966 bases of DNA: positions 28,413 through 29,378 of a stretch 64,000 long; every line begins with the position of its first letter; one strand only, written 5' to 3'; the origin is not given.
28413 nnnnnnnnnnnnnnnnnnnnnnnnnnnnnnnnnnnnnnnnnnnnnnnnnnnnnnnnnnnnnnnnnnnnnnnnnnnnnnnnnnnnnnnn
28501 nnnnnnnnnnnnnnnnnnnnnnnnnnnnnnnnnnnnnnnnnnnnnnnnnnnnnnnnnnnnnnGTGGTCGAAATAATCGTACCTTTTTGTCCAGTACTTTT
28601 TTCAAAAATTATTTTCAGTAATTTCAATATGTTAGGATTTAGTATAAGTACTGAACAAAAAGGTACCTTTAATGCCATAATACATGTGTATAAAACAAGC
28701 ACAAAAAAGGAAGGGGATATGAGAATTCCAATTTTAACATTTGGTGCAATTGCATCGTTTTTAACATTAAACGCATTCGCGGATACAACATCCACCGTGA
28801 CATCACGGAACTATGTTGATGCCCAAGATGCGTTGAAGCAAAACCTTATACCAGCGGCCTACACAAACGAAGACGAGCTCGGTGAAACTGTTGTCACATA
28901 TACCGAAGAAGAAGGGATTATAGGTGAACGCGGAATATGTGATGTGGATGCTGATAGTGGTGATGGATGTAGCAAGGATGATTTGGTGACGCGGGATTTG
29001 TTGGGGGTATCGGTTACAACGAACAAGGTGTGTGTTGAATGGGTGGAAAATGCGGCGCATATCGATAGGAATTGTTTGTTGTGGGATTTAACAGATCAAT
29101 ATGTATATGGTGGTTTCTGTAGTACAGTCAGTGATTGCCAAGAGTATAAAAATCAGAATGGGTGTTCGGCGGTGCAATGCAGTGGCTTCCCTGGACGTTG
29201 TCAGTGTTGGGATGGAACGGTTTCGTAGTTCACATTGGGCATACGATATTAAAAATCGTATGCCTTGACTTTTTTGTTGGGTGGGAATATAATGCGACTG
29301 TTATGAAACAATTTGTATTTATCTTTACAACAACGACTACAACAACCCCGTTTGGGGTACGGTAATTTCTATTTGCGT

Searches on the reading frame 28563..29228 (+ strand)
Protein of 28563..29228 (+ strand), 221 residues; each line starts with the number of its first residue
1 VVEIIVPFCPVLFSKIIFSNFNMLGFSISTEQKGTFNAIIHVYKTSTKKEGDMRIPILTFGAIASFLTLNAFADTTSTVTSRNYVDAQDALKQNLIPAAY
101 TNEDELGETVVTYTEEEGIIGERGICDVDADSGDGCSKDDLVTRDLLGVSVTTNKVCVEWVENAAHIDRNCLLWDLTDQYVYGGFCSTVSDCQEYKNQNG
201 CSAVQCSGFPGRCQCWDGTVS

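Call 94: find_encoding_contigs(protein=window:28563-29228:+, flank=1000, max_places=10)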
Protein window:28563-29228:+ (221 aa): no gene with exactly this product is on record in the collection.
